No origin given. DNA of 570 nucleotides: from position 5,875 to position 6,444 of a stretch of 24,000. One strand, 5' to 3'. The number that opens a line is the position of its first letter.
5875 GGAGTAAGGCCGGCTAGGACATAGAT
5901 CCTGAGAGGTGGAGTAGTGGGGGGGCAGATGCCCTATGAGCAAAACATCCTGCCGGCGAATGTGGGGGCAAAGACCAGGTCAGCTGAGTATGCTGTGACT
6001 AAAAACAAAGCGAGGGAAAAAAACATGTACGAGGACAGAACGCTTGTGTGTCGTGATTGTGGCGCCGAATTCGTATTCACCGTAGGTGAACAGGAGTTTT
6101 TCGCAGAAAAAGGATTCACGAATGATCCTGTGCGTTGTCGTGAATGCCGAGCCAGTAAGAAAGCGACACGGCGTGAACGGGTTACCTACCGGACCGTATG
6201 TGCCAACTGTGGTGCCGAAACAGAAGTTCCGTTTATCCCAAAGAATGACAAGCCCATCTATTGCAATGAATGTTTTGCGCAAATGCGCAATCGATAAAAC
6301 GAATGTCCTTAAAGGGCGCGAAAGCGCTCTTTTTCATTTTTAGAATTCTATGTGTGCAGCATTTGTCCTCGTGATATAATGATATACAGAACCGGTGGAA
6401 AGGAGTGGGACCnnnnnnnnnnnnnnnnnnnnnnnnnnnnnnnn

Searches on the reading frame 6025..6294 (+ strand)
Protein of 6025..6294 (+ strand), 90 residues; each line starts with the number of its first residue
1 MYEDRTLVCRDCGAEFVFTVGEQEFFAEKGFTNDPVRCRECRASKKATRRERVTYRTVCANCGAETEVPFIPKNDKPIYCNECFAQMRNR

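Call 11: search_protein_families(library=pfam, proteins=[window:6025-6294:+])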
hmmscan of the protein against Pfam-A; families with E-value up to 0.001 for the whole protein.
window:6025-6294:+ (90 aa): 3 families
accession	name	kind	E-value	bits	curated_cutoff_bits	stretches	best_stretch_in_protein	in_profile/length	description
PF13451.12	zf_Tbcl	-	8.3e-25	86.9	24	1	3-49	1-47/48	Probable treble clef domain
PF23477.1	zf_Tbcl_2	-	4.2e-19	68.4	27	1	52-88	1-37/37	Probable treble clef zinc finger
PF03604.18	Zn_ribbon_RPAB4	-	1.9e-05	24.7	24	0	33-41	15-23/32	DNA directed RNA polymerase, 7 kDa subunit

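Call 38: search_solved_structures(query=window:6025-6294:+, max_evalue=1, show_alignments=2)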
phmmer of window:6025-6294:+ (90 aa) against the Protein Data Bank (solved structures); distinct sequences matched with E-value up to 1: 11.
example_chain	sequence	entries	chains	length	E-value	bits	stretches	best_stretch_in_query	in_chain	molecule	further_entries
4qbh_A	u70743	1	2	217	0.016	19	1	48-88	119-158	Adenylate kinase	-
4qbi_A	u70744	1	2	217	0.022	18.5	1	49-88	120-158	Adenylate kinase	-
1zin_A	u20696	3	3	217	0.022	18.5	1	49-88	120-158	ADENYLATE KINASE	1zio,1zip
1oah_A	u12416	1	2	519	0.14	16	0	3-22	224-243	CYTOCHROME C NITRITE REDUCTASE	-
6sw9_8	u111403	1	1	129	0.21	15.4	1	31-68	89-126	Translation initiation factor 2 subunit beta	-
2qmu_C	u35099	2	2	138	0.23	15.2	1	31-68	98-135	Translation initiation factor 2 beta subunit | Translation initiation factor 2 subunit beta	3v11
1ctl_A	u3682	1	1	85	0.24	15.2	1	58-86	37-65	AVIAN CYSTEINE RICH PROTEIN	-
3cw2_K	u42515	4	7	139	0.24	15.2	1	31-68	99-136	Translation initiation factor 2 subunit beta | aIF2-beta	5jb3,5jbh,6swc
2nxu_A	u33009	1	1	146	0.26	15.1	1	31-68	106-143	Translation initiation factor 2 beta subunit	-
2o13_A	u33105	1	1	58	0.5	14.2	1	52-86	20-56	Muscle LIM protein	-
5g3y_A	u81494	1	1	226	0.58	14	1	50-87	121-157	ADENYLATE KINSE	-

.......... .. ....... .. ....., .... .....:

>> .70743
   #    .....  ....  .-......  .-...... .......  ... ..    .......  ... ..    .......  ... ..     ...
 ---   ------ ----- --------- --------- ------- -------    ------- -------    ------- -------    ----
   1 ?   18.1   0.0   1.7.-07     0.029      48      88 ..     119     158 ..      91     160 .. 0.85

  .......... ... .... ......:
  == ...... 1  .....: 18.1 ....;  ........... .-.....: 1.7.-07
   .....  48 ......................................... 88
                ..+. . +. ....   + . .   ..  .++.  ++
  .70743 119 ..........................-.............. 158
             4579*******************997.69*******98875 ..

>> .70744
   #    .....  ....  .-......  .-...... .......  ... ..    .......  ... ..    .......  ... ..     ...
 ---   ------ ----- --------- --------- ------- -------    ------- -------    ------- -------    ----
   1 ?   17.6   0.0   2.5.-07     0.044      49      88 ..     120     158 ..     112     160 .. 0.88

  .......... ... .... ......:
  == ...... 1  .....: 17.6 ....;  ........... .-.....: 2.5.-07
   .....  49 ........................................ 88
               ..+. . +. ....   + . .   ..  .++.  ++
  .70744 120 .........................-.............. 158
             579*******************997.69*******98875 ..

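Call 39: find_homologous_proteins(query=window:6025-6294:+)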
Query window:6025-6294:+ (90 aa): 781 proteins with E <= 0.001 among 781 candidates; the best 120 are listed.
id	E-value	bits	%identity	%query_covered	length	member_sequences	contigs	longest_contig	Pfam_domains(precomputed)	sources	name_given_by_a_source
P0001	3.5e-55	202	100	100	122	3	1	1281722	PF13451.13,PF23477.2,PF03604.19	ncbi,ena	-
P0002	6.2e-51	188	90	100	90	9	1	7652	PF13451.13,PF23477.2,PF03604.19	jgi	-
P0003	9.8e-47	175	82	100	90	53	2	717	PF13451.13,PF23477.2,PF03604.19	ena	-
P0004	3.3e-46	173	82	100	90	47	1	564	PF13451.13,PF23477.2,PF03604.19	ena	-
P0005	6.4e-46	172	81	100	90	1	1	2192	PF13451.13,PF23477.2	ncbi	-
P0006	1.3e-45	171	80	99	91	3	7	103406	PF13451.13,PF23477.2,PF03604.19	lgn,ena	-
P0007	6.3e-44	166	76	99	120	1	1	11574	PF13451.13,PF23477.2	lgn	-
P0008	2.9e-43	164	76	99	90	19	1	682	PF13451.13,PF23477.2,PF03604.19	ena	-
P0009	1.8e-42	161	79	100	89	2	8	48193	PF13451.13,PF23477.2,PF03604.19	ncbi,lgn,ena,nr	ncbi:MAG: zinc-ribbon domain containing protein [Clostridia bacterium]|nr:zinc-ribbon domain contain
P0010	8.2e-40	153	82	88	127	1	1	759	PF13451.13,PF23477.2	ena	-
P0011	1.2e-39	152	82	88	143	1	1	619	PF13451.13,PF23477.2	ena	-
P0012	3.1e-37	144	72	98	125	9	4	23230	PF13451.13,PF23477.2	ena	-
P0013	5.8e-37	144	70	99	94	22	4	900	PF13451.13,PF23477.2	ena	-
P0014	1.3e-36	143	67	100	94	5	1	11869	PF13451.13,PF23477.2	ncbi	-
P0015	1.7e-36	142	66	100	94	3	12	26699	PF13451.13,PF23477.2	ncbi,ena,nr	ncbi:MAG: zinc-ribbon domain containing protein [Clostridia bacterium]|nr:zinc-ribbon domain contain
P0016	1.7e-36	142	70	98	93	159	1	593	PF13451.13,PF23477.2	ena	-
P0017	1.8e-36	142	68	99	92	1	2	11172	PF13451.13,PF23477.2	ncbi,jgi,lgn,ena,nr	ncbi:MAG: zinc-ribbon domain containing protein [Clostridia bacterium]|nr:zinc-ribbon domain contain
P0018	2.3e-36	142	68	98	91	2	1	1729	PF13451.13,PF23477.2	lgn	-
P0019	3.8e-36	141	71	98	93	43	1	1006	PF13451.13,PF23477.2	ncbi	-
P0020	4.0e-36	141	70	99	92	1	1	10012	PF13451.13,PF23477.2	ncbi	-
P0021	4.2e-36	141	68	99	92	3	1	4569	PF13451.13,PF23477.2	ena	-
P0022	4.6e-36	141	72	94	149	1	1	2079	PF13451.13,PF23477.2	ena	-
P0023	4.9e-36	141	67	98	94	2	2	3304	PF13451.13,PF23477.2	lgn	-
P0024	5.2e-36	141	67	100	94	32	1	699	PF13451.13,PF23477.2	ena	-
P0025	8.4e-36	140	67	99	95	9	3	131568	PF13451.13,PF23477.2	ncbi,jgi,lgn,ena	jgi:CxxC-x17-CxxC domain-containing protein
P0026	1.6e-35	139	68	98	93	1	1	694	PF13451.13,PF23477.2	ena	-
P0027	1.7e-35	139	67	99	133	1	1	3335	PF13451.13,PF23477.2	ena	-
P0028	2.0e-35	139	63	100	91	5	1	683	PF13451.13,PF23477.2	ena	-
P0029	2.0e-35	139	63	100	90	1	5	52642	PF13451.13,PF23477.2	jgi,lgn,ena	-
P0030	2.7e-35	138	65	98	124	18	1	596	PF13451.13,PF23477.2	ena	-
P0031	3.1e-35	138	68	98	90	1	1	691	PF13451.13,PF23477.2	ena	-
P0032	3.3e-35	138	65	98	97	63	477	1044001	PF13451.13,PF23477.2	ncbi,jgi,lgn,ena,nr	ncbi:MAG TPA: zinc-ribbon domain containing protein [Candidatus Galloscillospira excrementipullorum]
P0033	4.7e-35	137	68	98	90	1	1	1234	PF13451.13,PF23477.2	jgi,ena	jgi:CxxC-x17-CxxC domain-containing protein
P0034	5.3e-35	137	68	98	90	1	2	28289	PF13451.13,PF23477.2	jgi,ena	-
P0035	9.0e-35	137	65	99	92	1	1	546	PF13451.13,PF23477.2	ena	-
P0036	1.0e-34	136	67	98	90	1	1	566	PF13451.13,PF23477.2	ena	-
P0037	1.1e-34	136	62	99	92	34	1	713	PF13451.13,PF23477.2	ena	-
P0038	1.2e-34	136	66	99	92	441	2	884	PF13451.13,PF23477.2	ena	-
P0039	1.3e-34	136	63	99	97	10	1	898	PF13451.13,PF23477.2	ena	-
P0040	1.5e-34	136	63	100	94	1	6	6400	PF13451.13,PF23477.2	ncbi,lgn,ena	-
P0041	1.8e-34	136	67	98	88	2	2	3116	PF13451.13,PF23477.2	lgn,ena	-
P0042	2.1e-34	135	67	98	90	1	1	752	PF13451.13,PF23477.2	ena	-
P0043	2.4e-34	135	65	98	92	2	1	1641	PF13451.13,PF23477.2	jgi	jgi:CxxC-x17-CxxC domain-containing protein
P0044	2.4e-34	135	66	98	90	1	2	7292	PF13451.13,PF23477.2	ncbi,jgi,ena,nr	ncbi:MAG: zinc-ribbon domain containing protein [Clostridia bacterium]|nr:zinc-ribbon domain contain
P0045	2.5e-34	135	67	98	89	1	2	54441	PF13451.13,PF23477.2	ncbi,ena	-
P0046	2.9e-34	135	65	98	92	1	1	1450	PF13451.13,PF23477.2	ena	-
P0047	3.1e-34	135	68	98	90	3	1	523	PF13451.13,PF23477.2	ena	-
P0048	3.4e-34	135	62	100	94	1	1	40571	PF13451.13,PF23477.2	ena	-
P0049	3.4e-34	135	67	98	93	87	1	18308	PF13451.13,PF23477.2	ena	-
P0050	3.5e-34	135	66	98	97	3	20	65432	PF13451.13,PF23477.2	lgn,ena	-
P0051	5.1e-34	134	65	99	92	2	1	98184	PF13451.13,PF23477.2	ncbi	-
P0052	5.4e-34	134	64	98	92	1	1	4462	PF13451.13,PF23477.2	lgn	-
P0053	5.9e-34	134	65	98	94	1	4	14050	PF13451.13,PF23477.2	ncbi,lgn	-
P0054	6.1e-34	134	66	98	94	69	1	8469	PF13451.13,PF23477.2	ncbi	-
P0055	6.5e-34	134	65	99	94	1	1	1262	PF13451.13,PF23477.2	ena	-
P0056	7.3e-34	134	66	98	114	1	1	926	PF13451.13,PF23477.2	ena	-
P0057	7.4e-34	134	65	98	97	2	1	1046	PF13451.13,PF23477.2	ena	-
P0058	7.8e-34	134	63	98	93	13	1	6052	PF13451.13,PF23477.2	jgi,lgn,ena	-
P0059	8.6e-34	133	60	99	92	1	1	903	PF13451.13,PF23477.2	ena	-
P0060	9.1e-34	133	65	98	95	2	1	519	PF13451.13,PF23477.2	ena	-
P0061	9.1e-34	133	63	100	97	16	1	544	PF13451.13,PF23477.2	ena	-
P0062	1.2e-33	133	64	98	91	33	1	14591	PF13451.13,PF23477.2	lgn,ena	-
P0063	1.3e-33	133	65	98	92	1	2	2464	PF13451.13,PF23477.2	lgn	-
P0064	1.3e-33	133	63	99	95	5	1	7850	PF13451.13,PF23477.2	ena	-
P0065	1.7e-33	133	65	99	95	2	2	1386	PF13451.13,PF23477.2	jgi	-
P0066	1.9e-33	132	64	98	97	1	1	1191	PF13451.13,PF23477.2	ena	-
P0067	2.2e-33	132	61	100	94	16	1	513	PF13451.13,PF23477.2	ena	-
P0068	3.0e-33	132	67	98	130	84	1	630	PF13451.13,PF23477.2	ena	-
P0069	3.0e-33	132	63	100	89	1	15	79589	PF13451.13,PF23477.2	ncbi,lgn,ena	-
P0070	3.5e-33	132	63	99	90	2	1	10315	PF13451.13,PF23477.2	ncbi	-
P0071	3.6e-33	131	61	100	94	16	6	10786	PF13451.13,PF23477.2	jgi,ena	-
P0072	3.8e-33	131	64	98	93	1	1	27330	PF13451.13,PF23477.2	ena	-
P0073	3.9e-33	131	66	100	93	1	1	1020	PF13451.13,PF23477.2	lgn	-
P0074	3.9e-33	131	67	93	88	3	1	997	PF13451.13,PF23477.2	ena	-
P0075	4.3e-33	131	64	98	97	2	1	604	PF13451.13,PF23477.2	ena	-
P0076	4.7e-33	131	65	100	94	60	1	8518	PF13451.13,PF23477.2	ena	-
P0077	7.0e-33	131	66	97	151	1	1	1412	PF13451.13,PF23477.2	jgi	jgi:CxxC-x17-CxxC domain-containing protein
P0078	7.5e-33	130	63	100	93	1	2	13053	PF13451.13,PF23477.2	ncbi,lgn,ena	-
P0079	7.9e-33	130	64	98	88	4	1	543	PF13451.13,PF23477.2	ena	-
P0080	9.7e-33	130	62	98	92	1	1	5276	PF13451.13,PF23477.2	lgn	-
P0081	1.0e-32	130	61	100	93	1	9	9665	PF13451.13,PF23477.2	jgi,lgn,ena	jgi:CxxC-x17-CxxC domain-containing protein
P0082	1.1e-32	130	65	94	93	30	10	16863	PF13451.13,PF23477.2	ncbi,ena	-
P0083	1.1e-32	130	60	98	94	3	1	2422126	PF13451.13,PF23477.2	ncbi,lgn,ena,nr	nr:zinc-ribbon domain containing protein [Maliibacterium massiliense]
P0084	1.2e-32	130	64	98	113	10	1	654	PF13451.13,PF23477.2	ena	-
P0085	1.4e-32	130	67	98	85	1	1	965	PF13451.13,PF23477.2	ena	-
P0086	1.8e-32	129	60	100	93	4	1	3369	PF13451.13,PF23477.2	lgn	-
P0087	2.2e-32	129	64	96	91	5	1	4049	PF13451.13,PF23477.2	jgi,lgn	jgi:CxxC-x17-CxxC domain-containing protein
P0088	2.7e-32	129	65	93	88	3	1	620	PF13451.13,PF23477.2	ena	-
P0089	2.8e-32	129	63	99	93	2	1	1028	PF13451.13,PF23477.2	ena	-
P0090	2.8e-32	129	63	99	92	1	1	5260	PF13451.13,PF23477.2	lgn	-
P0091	3.0e-32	129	61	98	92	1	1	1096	PF13451.13,PF23477.2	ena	-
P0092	3.2e-32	128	63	99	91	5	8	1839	PF13451.13,PF23477.2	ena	-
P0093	3.4e-32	128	61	99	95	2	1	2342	PF13451.13,PF23477.2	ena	-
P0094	4.0e-32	128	64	96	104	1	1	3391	PF13451.13,PF23477.2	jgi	jgi:CxxC-x17-CxxC domain-containing protein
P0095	4.0e-32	128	62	98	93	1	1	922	PF13451.13,PF23477.2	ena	-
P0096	4.6e-32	128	61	98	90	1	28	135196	PF13451.13,PF23477.2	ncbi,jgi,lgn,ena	jgi:CxxC-x17-CxxC domain-containing protein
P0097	5.2e-32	128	62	100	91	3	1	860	PF13451.13,PF23477.2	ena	-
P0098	5.2e-32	128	62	98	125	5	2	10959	PF13451.13,PF23477.2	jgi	jgi:CxxC-x17-CxxC domain-containing protein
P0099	5.2e-32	128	60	99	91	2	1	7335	PF13451.13,PF23477.2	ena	-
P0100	5.3e-32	128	64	94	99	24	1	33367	PF13451.13,PF23477.2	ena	-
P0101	5.7e-32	128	60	98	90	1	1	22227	PF13451.13,PF23477.2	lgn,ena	-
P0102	7.3e-32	127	62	99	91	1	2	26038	PF13451.13,PF23477.2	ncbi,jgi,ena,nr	ncbi:MAG: zinc-ribbon domain containing protein [Firmicutes bacterium]|nr:zinc-ribbon domain contain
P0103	8.0e-32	127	63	100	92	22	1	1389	PF13451.13,PF23477.2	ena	-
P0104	8.7e-32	127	61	98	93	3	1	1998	PF13451.13,PF23477.2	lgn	-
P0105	1.1e-31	127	61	94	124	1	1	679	PF13451.13,PF23477.2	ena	-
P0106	1.2e-31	127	60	98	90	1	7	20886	PF13451.13,PF23477.2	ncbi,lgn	-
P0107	1.4e-31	126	62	100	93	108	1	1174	PF13451.13,PF23477.2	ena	-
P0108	1.5e-31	126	57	99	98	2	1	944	PF13451.13,PF23477.2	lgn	-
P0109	1.5e-31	126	54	98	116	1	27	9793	PF13451.13,PF23477.2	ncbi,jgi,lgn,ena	-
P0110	1.6e-31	126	64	94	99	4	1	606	PF13451.13,PF23477.2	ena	-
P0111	1.7e-31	126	63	100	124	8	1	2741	PF13451.13,PF23477.2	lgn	-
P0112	1.8e-31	126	63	98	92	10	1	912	PF13451.13,PF23477.2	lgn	-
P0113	1.9e-31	126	62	100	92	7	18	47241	PF13451.13,PF23477.2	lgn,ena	-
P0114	1.9e-31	126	61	99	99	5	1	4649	PF13451.13,PF23477.2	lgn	-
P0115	2.0e-31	126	60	98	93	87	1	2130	PF13451.13,PF23477.2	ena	-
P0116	2.3e-31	126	60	98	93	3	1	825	PF13451.13,PF23477.2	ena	-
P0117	2.3e-31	126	59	100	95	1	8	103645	PF13451.13,PF23477.2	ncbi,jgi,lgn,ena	ncbi:MAG: zinc-ribbon domain containing protein [Bacillota bacterium]|jgi:CxxC-x17-CxxC domain-conta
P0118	2.7e-31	125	61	98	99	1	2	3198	PF13451.13,PF23477.2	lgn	-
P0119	3.0e-31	125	60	100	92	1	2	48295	PF13451.13,PF23477.2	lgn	-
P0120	3.2e-31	125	69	100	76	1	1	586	PF13451.13,PF23477.2,PF03604.19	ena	-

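Call 40: search_protein_families(library=ncbifam, proteins=[window:6025-6294:+], max_evalue=0.01)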
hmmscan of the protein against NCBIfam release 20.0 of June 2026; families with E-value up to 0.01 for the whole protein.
window:6025-6294:+ (90 aa): 4 families
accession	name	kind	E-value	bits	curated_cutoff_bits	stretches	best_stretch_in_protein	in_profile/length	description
TIGR04272.1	cxxc_cxxc_Mbark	domain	2.5e-19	68.7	36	1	52-88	1-37/37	CxxC-x17-CxxC domain-containing protein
NF033497.1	rubre_like_arch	subfamily_domain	9.9e-06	25.2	32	0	4-16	14-26/34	rubrerythrin-like domain-containing protein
NF003067.0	PRK03988.1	equivalog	0.00063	19.7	129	1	31-68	98-135/138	translation initiation factor IF-2 subunit beta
NF041911.1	HVO_0649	equivalog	0.0072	16.2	70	0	31-66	18-59/65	HVO_0649 family zinc finger protein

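Call 41: find_encoding_contigs(protein=P0001, flank=3000, max_places=3)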
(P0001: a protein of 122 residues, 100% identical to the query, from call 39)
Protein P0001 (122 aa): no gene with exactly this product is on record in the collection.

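Call 42: find_related_loci(query=window:6025-6294:+, collection=metagenome_contigs, flank=2500)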
Query window:6025-6294:+ (90 aa) in metagenome_contigs; peptide patterns used: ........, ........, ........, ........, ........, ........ (x = any residue, [..] = any of these).
600 stretches matched a pattern (row limit reached: there are more); 530 encode a relative of the query (tblastn E <= 1e-3); the best 80 are kept; 80 distinct loci.
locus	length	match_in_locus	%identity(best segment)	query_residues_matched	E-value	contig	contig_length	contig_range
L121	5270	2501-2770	83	1-90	5e-51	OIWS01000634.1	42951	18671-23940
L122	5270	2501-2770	83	1-90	6e-51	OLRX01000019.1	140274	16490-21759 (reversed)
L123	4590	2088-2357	83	1-90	2e-50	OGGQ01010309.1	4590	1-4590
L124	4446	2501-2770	82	1-90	3e-50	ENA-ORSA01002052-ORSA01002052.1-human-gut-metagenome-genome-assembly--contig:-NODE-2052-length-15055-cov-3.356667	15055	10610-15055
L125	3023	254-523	82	1-90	3e-50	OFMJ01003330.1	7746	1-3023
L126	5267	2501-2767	78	1-89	6e-47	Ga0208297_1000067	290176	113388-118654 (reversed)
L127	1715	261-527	75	1-89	2e-46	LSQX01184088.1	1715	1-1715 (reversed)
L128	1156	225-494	72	1-90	5e-47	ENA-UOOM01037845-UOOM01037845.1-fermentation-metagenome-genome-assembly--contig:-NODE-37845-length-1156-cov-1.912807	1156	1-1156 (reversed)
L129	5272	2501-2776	68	1-89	1e-39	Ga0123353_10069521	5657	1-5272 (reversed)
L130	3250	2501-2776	68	1-89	1e-39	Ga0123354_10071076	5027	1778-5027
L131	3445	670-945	67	1-89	4e-39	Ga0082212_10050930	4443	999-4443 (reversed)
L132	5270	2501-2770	83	1-90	5e-51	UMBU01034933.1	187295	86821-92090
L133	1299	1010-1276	66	1-88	2e-38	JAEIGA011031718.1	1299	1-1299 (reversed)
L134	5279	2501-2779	63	1-90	5e-37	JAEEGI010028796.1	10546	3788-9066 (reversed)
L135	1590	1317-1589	62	1-90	2e-37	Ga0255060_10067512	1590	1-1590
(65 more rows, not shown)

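Call 58: predict_structure(alignment_id=A2)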
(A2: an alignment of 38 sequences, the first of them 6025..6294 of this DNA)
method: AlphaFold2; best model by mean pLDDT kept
length: 90 residues; sequences in the alignment: 38
mean_pLDDT: 84.9   pTM: 0.44
mean pLDDT of the five models: 84.9, 83.3, 83.0, 81.9, 80.6
residues with pLDDT >= 90: 19; 70-90: 65; 50-70: 6; < 50: 0
segments of 3 or more residues with pLDDT < 50: none
pLDDT, mean of each block of 10 residues (from residue 1): 88 91 89 87 75 82 88 83 82
secondary structure, 60 per line:
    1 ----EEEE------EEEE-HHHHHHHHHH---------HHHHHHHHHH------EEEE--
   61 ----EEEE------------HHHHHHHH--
elements in order: E5-8 E15-18 H20-29 H39-48 E55-58 E65-68 H81-88

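Call 60: fold_search(model_id=the predicted structure, library=pdb)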
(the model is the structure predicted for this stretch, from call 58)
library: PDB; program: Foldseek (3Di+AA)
matches with E <= 10: 240; with E <= 0.001: 0
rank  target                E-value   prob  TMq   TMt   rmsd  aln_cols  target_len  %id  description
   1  2rsj_MODEL_1_A        1.3e-01  0.12  0.15  0.15  17.8        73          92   19  Solution structures of the DNA-binding domains of immune-related zinc-finger protein ZFAT (released 2013-03-13)
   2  8e3d_B                3.6e-01  0.08  0.17  0.14  14.4       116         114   10  ZBTB7A Zinc Finger Domain Bound to DNA Duplex Containing CAST sequence (#11) (released 2023-02-08)
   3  8ssu_A                5.6e-01  0.08  0.17  0.10  12.7        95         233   16  ZnFs 3-11 of CCCTC-binding factor (CTCF) Complexed with 19mer DNA (released 2023-08-02)
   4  8h9h_G                6.0e-01  0.07  0.17  0.18  13.1        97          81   13  Crystal structure of ZBTB7A in complex with GACCC-containing sequence (released 2023-04-26)
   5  7n5u_A                6.4e-01  0.07  0.17  0.18  13.1        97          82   13  ZBTB7A Zinc Finger Domain Bound to DNA Duplex Containing GGACCC (Oligo 21) (released 2022-06-08)
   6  2rgv_B                8.2e-01  0.35  0.24  0.15   9.2        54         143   18  The crystal structure of PerR-Ox highlights 2-oxo-Histidine formation (released 2008-10-14)
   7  9o17_AZ               8.2e-01  0.11  0.15  0.26  17.6        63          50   21  Cryo-EM structure of Methanosarcina acetivorans 70S ribosome (released 2025-09-24)
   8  7eyi_H                8.2e-01  0.06  0.16  0.14  13.1        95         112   14  Crystal structure of ZBTB7A in complex with gamma-globin -200 sequence element with C-194A mutation (released 2021-09-01)
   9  1qli                  9.4e-01  0.41  0.23  0.32   3.6        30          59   33  QUAIL CYSTEINE AND GLYCINE-RICH PROTEIN, NMR, MINIMIZED AVERAGE STRUCTURE (released 1997-08-20)
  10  3a44_A                9.4e-01  0.07  0.19  0.14  15.7        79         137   15  Crystal structure of HypA in the dimeric form (released 2009-10-06)
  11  6iwd_B                1.0e+00  0.44  0.24  0.42   5.1        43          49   14  The PTP domain of human PTPN14 in a complex with the CR3 domain of HPV18 E7 (released 2019-07-31)
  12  8xqw_F                1.0e+00  0.06  0.19  0.05  14.6       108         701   12  Cryo-EM structure of the Ycf2-FtsHi motor complex from Chlamydomonas reinhardtii in AMPPNP bound state (released 2024-09-11)
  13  9hjt_A                1.0e+00  0.04  0.18  0.13  16.3       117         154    8  Structure of Zincore (SEPHS1:QRICH1) binding to ZFP91 on DNA (released 2025-07-09)
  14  7eyi_G                1.0e+00  0.04  0.16  0.13  14.9       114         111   10  Crystal structure of ZBTB7A in complex with gamma-globin -200 sequence element with C-194A mutation (released 2021-09-01)
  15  9znf_BV               1.1e+00  0.12  0.18  0.30  18.3        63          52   17  Cryo-EM structure of the Methanosarcina acetivorans 70S ribosome in complex with SriA and SriB (released 2026-01-28)
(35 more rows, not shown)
